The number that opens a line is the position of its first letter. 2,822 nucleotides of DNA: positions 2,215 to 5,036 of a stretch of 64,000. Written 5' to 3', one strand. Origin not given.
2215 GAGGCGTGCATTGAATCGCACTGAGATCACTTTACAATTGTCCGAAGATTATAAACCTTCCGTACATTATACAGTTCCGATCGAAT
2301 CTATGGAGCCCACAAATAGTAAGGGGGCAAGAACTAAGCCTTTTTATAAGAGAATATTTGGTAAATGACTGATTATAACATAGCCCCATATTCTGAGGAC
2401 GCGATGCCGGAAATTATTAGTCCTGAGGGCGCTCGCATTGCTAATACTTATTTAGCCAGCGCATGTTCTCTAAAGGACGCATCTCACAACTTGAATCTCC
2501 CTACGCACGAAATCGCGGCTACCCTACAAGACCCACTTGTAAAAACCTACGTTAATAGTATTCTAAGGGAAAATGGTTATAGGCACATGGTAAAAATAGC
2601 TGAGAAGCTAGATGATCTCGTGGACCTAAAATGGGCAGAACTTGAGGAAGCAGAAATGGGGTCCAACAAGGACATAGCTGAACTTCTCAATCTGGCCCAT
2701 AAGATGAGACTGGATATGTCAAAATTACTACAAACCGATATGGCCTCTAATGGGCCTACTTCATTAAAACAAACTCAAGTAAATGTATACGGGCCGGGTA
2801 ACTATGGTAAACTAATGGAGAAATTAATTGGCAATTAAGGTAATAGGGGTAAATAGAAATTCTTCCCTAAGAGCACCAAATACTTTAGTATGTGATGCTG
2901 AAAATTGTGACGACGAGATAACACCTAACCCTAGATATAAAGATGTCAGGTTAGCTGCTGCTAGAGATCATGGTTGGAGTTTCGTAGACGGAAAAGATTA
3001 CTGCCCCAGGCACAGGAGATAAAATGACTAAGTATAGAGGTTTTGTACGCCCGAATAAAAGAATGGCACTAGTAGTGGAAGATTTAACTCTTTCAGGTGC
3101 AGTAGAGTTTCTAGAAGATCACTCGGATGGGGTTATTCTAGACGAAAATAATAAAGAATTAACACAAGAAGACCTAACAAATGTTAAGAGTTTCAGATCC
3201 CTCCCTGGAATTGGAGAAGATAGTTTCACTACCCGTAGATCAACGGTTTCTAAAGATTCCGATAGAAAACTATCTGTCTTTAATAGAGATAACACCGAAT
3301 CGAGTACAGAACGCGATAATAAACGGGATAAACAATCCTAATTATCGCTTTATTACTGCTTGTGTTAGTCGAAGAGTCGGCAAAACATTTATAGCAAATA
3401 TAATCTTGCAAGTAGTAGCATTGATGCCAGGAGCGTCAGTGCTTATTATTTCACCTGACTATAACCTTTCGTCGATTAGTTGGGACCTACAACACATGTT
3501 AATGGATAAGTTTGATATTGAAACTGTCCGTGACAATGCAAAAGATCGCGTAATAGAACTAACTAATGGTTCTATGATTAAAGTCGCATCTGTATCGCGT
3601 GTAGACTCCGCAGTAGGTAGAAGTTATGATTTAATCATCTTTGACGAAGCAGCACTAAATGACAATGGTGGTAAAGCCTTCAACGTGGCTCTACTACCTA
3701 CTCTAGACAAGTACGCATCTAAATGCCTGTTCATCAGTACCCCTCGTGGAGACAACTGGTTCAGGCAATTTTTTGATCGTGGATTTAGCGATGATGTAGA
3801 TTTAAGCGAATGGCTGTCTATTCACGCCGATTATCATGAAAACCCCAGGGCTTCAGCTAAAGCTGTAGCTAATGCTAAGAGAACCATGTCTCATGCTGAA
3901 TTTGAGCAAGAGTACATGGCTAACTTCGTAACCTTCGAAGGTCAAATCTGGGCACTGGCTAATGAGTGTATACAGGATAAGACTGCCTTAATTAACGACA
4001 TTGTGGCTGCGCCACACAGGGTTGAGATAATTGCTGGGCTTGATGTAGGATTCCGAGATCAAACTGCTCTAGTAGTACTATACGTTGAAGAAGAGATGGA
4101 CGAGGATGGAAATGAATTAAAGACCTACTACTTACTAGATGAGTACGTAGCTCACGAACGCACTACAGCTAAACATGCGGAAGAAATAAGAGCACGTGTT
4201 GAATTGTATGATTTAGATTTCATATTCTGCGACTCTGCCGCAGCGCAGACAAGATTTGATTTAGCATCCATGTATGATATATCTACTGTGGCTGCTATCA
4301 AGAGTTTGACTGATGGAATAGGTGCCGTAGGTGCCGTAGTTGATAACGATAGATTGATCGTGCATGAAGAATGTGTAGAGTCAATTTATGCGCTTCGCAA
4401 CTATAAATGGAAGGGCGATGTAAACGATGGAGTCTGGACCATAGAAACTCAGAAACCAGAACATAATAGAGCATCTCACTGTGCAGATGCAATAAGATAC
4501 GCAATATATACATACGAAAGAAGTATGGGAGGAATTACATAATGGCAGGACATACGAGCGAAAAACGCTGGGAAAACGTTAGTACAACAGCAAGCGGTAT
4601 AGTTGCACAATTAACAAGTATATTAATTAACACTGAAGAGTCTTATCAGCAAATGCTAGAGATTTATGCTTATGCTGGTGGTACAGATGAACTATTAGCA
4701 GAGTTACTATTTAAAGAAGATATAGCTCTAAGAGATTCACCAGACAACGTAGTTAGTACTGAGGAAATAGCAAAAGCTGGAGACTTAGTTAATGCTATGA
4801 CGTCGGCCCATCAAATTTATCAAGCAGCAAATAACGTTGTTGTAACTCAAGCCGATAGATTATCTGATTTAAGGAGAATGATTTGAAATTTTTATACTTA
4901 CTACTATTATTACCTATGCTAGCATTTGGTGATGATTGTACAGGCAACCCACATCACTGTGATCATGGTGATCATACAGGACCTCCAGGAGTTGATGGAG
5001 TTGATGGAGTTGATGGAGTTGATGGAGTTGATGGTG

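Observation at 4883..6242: Secreted collagen-like (GVD)n protein with a microsatellite, plus two membrane proteins, inserted between terminase and HNH/portal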

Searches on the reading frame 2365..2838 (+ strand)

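Call 57: search_protein_families(library=phrogs, proteins=[window:2365-2838:+], max_evalue=0.01)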
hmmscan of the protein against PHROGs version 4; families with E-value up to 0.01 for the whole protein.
window:2365-2838:+ (157 aa): 1 family
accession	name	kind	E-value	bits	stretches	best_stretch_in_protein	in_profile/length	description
phrog_3802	-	head and packaging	2.8e-29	103.3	1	13-156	6-156/159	terminase small subunit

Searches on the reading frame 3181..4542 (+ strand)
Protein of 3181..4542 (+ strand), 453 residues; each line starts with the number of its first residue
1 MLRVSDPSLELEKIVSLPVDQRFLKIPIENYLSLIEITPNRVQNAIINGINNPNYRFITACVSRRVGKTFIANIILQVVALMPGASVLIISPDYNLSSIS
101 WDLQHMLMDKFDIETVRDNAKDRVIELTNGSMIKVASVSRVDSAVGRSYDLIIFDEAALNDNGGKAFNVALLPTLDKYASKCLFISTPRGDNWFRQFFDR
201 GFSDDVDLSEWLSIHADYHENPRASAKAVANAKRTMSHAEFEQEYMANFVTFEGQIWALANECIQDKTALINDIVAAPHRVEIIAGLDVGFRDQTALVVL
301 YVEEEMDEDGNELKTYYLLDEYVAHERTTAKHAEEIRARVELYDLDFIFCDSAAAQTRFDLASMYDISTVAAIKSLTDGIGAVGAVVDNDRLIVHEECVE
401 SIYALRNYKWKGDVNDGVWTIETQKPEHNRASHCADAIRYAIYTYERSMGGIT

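Call 3: search_protein_families(library=pfam, proteins=[window:3181-4542:+], max_evalue=1)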
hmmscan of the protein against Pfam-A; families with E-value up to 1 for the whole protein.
window:3181-4542:+ (453 aa): 4 families
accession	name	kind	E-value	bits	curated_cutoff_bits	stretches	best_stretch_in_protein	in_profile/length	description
PF03237.21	Terminase_6N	-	9.7e-13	48.7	22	1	63-259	5-210/215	Terminase large subunit, T4likevirus-type, N-terminal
PF17289.8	Terminase_6C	-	9e-08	32.7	22.6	1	292-442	11-152/155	Terminase RNaseH-like domain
PF17288.8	Terminase_3C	-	0.0036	18.1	26.7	1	314-442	21-153/155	Terminase RNAseH like domain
PF05876.18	GpA_ATPase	-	0.0075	16.4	25.6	1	43-188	15-173/247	Phage terminase large subunit gpA, ATPase domain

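Call 5: search_protein_families(library=phrogs, proteins=[window:3181-4542:+], max_evalue=0.01)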
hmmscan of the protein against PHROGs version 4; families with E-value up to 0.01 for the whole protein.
window:3181-4542:+ (453 aa): 7 families
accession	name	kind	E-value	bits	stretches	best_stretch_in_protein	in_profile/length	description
phrog_2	-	head and packaging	4e-43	149.2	1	30-448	257-595/807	terminase large subunit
phrog_5653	-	head and packaging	1.4e-15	58.6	1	276-447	25-182/199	terminase large subunit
phrog_6672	-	head and packaging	1.1e-12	48.7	1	314-446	5-130/145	terminase large subunit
phrog_7579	-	head and packaging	1.4e-10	41.8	1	62-253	24-217/239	terminase large subunit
phrog_10250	-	head and packaging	9.5e-08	33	1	234-444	3-214/228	terminase large subunit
phrog_5989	-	head and packaging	0.00076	19.7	1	58-165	159-266/347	terminase large subunit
phrog_38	-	head and packaging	0.0054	16.4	0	231-356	502-618/760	terminase large subunit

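Call 31: find_related_loci(query=window:3181-4542:+, collection=viral_contigs, flank=6000)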
Query window:3181-4542:+ (453 aa) in viral_contigs; peptide patterns used: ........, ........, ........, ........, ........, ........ (x = any residue, [..] = any of these).
194 stretches matched a pattern; 190 encode a relative of the query (tblastn E <= 1e-3); the best 80 are kept; 80 distinct loci.
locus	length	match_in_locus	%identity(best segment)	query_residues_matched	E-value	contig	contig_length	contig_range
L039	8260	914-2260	85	1-453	0e+0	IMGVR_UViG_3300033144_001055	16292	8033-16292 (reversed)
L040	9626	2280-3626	78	1-453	0e+0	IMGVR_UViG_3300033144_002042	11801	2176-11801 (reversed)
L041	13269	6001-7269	52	2-445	3e-142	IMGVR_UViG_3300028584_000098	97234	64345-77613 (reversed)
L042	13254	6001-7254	53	2-446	2e-141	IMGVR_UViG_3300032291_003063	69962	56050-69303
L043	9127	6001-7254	52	2-446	3e-141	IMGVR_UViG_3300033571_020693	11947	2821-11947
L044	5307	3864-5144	52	2-449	2e-141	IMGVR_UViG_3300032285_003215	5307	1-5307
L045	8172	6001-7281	52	2-449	2e-139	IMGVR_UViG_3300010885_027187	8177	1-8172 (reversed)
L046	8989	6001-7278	51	1-445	1e-138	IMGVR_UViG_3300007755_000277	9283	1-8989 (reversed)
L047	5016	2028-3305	51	1-445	4e-140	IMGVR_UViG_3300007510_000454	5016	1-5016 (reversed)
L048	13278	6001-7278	51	1-445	4e-138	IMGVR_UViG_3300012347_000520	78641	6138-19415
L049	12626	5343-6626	51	1-447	6e-138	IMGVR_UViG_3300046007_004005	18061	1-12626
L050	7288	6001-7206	53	23-451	4e-137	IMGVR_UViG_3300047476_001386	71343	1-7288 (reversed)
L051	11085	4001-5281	51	1-445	8e-137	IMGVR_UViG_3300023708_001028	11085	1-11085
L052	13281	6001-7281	51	1-445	8e-137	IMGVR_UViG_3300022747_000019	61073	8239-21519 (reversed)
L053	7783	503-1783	51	1-445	7e-137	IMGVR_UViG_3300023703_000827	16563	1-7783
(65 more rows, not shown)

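Call 56: search_protein_families(library=ncbifam, proteins=[L039:2263-2901:+], max_evalue=0.1)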
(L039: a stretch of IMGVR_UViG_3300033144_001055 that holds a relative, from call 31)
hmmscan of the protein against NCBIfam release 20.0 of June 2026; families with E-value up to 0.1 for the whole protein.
L039:2263-2901:+ (212 aa): 0 families

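Call 57: search_protein_families(library=phrogs, proteins=[L039:2263-2901:+], max_evalue=0.01)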
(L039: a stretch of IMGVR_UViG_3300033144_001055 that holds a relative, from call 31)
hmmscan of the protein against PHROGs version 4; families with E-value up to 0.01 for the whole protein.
L039:2263-2901:+ (212 aa): 0 families

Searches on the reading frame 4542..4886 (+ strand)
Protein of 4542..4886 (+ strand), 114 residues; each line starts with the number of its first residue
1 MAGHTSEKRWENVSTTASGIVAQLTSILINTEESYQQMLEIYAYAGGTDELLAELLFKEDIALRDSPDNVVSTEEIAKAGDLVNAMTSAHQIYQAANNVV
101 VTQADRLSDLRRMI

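Call 3: search_protein_families(library=pfam, proteins=[window:4542-4886:+], max_evalue=1)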
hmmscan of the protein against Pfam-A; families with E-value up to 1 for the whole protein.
window:4542-4886:+ (114 aa): 0 families

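Call 5: search_protein_families(library=phrogs, proteins=[window:4542-4886:+], max_evalue=0.01)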
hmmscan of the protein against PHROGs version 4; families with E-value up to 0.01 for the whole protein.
window:4542-4886:+ (114 aa): 0 families

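Call 56: search_protein_families(library=ncbifam, proteins=[window:4542-4886:+], max_evalue=0.1)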
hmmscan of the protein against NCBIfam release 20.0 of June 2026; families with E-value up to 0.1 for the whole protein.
window:4542-4886:+ (114 aa): 0 families

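Call 88: search_protein_families(library=padloc, proteins=[window:4542-4886:+], max_evalue=0.01)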
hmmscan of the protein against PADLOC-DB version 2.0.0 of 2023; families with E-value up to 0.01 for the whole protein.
window:4542-4886:+ (114 aa): 0 families
